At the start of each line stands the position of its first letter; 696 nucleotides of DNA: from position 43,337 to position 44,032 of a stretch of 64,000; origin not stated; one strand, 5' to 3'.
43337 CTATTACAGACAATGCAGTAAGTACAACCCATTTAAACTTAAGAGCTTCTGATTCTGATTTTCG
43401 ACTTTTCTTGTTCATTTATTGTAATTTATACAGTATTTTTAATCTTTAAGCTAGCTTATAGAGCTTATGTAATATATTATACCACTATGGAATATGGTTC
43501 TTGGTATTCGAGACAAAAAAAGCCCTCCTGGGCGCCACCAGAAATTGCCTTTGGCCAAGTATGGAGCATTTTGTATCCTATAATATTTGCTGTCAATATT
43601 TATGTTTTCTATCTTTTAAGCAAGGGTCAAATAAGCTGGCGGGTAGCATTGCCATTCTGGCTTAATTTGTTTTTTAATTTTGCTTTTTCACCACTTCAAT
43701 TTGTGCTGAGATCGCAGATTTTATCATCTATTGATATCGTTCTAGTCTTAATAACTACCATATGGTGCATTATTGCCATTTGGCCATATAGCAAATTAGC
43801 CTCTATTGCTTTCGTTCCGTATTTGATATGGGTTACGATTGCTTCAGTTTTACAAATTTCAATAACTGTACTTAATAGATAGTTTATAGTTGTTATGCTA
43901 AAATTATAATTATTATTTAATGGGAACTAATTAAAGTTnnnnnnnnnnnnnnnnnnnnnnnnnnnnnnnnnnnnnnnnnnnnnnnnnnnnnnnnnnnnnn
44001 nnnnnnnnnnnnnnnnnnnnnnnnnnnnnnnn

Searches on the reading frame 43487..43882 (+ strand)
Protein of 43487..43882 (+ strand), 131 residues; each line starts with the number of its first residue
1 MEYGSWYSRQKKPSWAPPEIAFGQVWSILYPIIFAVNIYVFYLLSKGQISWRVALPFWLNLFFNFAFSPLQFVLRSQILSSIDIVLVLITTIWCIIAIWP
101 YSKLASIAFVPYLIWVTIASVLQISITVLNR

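Call 3: search_protein_families(library=pfam, proteins=[window:43487-43882:+], max_evalue=0.01)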
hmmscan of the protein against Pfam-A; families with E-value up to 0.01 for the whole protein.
window:43487-43882:+ (131 aa): 1 family
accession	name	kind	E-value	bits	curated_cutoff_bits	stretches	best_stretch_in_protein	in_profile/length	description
PF03073.20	TspO_MBR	-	2.2e-27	96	24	1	4-126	21-143/145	TspO/MBR family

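Call 23: search_protein_families(library=ncbifam, proteins=[window:43487-43882:+], max_evalue=0.001)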
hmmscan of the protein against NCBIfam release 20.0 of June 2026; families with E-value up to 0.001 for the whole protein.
window:43487-43882:+ (131 aa): 1 family
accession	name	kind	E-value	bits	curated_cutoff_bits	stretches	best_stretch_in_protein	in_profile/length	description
NF047825.1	T-richsensTspOAlph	equivalog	3.6e-18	66.2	180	1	3-130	25-148/152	tryptophan-rich sensory protein TspO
